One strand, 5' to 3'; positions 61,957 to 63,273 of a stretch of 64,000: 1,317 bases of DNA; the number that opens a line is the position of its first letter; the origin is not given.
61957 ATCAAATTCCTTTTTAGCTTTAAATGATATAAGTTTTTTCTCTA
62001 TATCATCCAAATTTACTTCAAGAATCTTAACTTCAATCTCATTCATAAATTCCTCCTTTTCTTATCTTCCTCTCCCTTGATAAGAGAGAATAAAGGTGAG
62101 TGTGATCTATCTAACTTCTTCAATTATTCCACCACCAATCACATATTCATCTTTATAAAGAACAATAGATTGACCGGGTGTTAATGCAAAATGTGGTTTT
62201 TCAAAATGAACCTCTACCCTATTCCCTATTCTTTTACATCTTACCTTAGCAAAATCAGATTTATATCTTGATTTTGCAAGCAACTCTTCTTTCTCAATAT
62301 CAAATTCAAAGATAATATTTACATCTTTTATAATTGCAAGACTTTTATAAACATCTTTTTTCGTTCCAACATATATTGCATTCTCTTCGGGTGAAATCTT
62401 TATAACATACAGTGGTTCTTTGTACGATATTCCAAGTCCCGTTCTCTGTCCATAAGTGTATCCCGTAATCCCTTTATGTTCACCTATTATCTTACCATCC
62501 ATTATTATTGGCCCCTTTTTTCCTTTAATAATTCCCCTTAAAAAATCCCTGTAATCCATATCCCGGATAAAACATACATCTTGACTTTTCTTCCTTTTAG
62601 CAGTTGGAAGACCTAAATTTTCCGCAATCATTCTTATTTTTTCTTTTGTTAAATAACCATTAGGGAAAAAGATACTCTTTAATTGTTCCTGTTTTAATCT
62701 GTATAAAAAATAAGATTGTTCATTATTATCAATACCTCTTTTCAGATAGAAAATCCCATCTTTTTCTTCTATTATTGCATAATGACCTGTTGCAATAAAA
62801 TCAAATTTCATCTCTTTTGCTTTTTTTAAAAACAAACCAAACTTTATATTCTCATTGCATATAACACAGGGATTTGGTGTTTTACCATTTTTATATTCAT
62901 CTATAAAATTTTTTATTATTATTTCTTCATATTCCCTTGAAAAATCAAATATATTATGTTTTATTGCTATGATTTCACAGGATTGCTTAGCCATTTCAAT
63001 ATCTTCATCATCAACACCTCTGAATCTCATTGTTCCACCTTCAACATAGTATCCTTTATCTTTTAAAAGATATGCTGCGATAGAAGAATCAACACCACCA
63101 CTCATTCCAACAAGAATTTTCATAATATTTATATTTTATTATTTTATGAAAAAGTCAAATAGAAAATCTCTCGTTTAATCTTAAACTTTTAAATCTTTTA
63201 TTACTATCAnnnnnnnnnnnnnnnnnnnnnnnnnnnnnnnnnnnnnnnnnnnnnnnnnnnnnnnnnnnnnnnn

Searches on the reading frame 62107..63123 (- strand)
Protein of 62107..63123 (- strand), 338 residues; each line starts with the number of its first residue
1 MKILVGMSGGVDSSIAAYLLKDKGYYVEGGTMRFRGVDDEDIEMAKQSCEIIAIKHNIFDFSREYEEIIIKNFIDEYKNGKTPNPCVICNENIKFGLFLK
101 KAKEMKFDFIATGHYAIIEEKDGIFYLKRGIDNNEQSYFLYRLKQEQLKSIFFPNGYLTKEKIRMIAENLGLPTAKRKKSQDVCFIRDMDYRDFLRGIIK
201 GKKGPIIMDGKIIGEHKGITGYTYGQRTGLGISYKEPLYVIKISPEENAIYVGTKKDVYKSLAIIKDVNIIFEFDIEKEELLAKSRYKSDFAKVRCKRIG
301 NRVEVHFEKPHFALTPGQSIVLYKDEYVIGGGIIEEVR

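Call 46: search_protein_families(library=pfam, max_evalue=0.01, proteins=[window:62107-63123:-])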
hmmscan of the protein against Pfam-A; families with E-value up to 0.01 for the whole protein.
window:62107-63123:- (338 aa): 8 families
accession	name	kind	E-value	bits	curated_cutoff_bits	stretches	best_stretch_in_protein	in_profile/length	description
PF03054.22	tRNA_Me_trans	-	5.7e-64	215.9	20.6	1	1-187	1-201/202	tRNA methyl transferase HUP domain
PF20259.3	tRNA_Me_trans_M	-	1.3e-18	66.7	27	1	192-253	1-65/66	tRNA methyl transferase PRC-barrel domain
PF20258.4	tRNA_Me_trans_C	-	1e-15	58.2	20.6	1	264-334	5-77/77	Aminomethyltransferase beta-barrel domain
PF24167.1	DUF7411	-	9.9e-07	29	28.7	1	1-74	1-71/194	Family of unknown function (DUF7411)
PF06508.19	QueC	-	4.9e-06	26.6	22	1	2-62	1-61/210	Queuosine biosynthesis protein QueC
PF02540.23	NAD_synthase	-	0.00017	21.2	21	1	2-66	20-86/242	NAD synthase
PF00764.25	Arginosuc_synth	-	0.0076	16.8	27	0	2-70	1-70/162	Arginosuccinate synthase N-terminal HUP domain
PF00733.27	Asn_synthase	-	0.0094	16.1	21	0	7-64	24-82/354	Asparagine synthase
